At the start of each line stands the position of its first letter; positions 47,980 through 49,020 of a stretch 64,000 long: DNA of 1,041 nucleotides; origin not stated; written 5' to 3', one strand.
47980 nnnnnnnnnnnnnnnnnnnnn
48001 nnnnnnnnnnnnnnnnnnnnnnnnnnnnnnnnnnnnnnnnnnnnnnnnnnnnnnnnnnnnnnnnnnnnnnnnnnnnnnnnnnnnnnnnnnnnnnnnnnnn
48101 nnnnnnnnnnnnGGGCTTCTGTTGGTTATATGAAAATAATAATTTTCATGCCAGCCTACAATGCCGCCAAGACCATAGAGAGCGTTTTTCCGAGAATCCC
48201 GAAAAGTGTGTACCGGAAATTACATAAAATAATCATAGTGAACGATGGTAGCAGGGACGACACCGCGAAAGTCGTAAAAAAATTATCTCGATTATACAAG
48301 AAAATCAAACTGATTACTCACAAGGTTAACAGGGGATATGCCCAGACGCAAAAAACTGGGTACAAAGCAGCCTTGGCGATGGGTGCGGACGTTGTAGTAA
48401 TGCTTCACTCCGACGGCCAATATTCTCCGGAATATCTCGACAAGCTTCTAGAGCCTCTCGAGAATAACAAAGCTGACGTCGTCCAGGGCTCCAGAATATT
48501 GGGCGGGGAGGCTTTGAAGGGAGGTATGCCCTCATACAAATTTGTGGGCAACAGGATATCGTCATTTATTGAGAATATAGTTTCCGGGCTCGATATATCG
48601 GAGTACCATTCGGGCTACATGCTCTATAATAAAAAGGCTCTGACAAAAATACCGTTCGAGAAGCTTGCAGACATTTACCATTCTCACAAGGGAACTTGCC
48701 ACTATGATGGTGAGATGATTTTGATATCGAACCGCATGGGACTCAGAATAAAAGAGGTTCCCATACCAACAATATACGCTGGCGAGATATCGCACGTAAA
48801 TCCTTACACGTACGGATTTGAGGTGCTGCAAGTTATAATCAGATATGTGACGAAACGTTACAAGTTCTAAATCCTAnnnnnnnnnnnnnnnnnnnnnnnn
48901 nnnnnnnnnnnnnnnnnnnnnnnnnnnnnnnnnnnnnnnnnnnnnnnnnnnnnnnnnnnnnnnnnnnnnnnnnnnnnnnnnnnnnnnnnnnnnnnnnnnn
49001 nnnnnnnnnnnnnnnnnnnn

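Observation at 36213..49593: Two diverged copies of an Arn/Gtr-like triad: PMP-type sugar 3-dehydratase + polyprenyl-P GT2 + 600-aa GT-C transferase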

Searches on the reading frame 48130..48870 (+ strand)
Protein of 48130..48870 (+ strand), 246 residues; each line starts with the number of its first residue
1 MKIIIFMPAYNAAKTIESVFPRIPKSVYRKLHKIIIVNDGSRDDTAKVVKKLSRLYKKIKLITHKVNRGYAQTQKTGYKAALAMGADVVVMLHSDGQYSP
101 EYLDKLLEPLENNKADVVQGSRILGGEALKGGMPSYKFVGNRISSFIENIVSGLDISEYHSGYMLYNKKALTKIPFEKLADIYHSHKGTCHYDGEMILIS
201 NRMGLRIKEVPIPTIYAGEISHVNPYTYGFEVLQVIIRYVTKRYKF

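Call 4: search_protein_families(library=pfam, proteins=[window:48130-48870:+], max_evalue=0.01)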
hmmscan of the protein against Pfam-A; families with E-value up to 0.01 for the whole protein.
window:48130-48870:+ (246 aa): 3 families
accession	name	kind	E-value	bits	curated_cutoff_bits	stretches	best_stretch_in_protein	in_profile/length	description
PF00535.33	Glycos_transf_2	-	1.9e-27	96.7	23.3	1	5-173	2-166/168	Glycosyl transferase family 2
PF13641.12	Glyco_tranf_2_3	-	1.7e-07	31.9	27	1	4-122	4-123/230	Glycosyltransferase like family 2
PF10111.15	Glyco_tranf_2_2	-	0.0001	22.3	27.3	1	10-108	7-104/276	Glycosyltransferase like family 2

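Call 20: search_protein_families(library=ncbifam, proteins=[window:48130-48870:+], max_evalue=0.00001)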
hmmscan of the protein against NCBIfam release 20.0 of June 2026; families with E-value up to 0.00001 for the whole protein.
window:48130-48870:+ (246 aa): 16 families
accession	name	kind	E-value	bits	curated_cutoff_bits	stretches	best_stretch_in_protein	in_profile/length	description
NF058614.1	PPMAGASynPpgS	equivalog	1.8e-18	66.8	370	1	4-217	3-199/226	polyprenyl-phospho-N-acetylgalactosaminyl synthase PpgS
TIGR04182.1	glyco_TIGR04182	equivalog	3.3e-17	62.8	325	1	3-239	2-217/293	S-layer glycoprotein N-glycosyltransferase AglJ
TIGR03937.1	PgaC_IcaA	equivalog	5.3e-14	52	422.3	1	2-113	46-153/407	poly-beta-1,6-N-acetyl-D-glucosamine synthase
NF047683.1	TeichurnBiosyTuaG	equivalog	3.1e-12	46.7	400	1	3-114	8-115/252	teichuronic acid biosynthesis protein TuaG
NF007482.0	PRK10073.1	equivalog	9.7e-12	44.5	423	1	3-120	8-120/334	glycosyltransferase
NF047588.1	GlcsyltransPgfSStrep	equivalog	1.1e-11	44.5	500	1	1-172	1-165/308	glycosyltransferase PgfS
NF041391.1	DPhHxTase_Halo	equivalog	1.2e-11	44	375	1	7-239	1-208/213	dolichyl-phosphate hexose transferase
NF041875.1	EPS_EpsD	equivalog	8.1e-11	41.9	370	1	5-121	3-115/325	exopolysaccharide biosynthesis glycosyltransferase EpsD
TIGR01556.1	rhamnosyltran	subfamily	1.6e-09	37.4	200.55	1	23-118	13-106/281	rhamnosyltransferase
TIGR03965.1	mycofact_glyco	equivalog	1.1e-08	34.4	280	1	5-133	78-201/467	mycofactocin biosynthesis glycosyltransferase MftF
NF007986.1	PRK10714.1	equivalog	2.3e-08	33.4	529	1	2-122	7-126/316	undecaprenyl-phosphate 4-deoxy-4-formamido-L-arabinose transferase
TIGR04283.1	glyco_like_mftF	equivalog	3.8e-08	33.2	182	1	5-113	3-100/221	TIGR04283 family arsenosugar biosynthesis glycosyltransferase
TIGR03111.1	glyc2_xrt_Gpos1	hypoth_equivalog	5.1e-08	32.1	363.95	1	2-115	50-161/439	TIGR03111 family XrtG-associated glycosyltransferase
NF010496.0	PRK13915.1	equivalog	5.9e-07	28.9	262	1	2-116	32-149/307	glucosyl-3-phosphoglycerate synthase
TIGR03469.1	HpnB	hypoth_equivalog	5.1e-06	25.8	379.25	1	3-118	46-168/386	hopene-associated glycosyltransferase HpnB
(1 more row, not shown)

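Call 67: search_solved_structures(query=window:48130-48870:+, max_evalue=0.001)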
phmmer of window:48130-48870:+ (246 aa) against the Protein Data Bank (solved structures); distinct sequences matched with E-value up to 0.001: 11.
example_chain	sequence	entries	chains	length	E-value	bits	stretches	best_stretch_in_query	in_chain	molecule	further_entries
5mlz_A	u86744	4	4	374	1.1e-13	54.4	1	1-168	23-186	Dolichol monophosphate mannose synthase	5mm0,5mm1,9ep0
5hea_A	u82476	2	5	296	2.2e-06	30.6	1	3-117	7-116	Putative glycosyltransferase (GalT1)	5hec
2z87_A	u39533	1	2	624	7.6e-06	28.8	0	3-107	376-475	Chondroitin synthase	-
2z86_A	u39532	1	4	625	7.7e-06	28.8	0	3-107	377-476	Chondroitin synthase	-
6p61_A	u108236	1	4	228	6.7e-05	25.7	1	5-184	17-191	Glycosyltransferase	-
5eke_A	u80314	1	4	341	8.9e-05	25.3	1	3-121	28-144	Uncharacterized glycosyltransferase sll0501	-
5ekp_C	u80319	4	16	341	9e-05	25.3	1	3-121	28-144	Uncharacterized glycosyltransferase sll0501 | Glycosyltransferase sll0501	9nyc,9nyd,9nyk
9nye_A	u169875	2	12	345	9.2e-05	25.3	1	3-121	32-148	Glycosyltransferase sll0501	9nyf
9bhc_C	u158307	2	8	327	0.00035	23.4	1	2-111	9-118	Undecaprenyl-phosphate 4-deoxy-4-formamido-L-arabinose transferase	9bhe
8vxh_A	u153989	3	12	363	0.00043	23.1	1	2-111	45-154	Undecaprenyl-phosphate 4-deoxy-4-formamido-L-arabinose transferase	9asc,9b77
9hwj_A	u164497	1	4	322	0.00052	22.8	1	2-111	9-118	Undecaprenyl-phosphate 4-deoxy-4-formamido-L-arabinose transferase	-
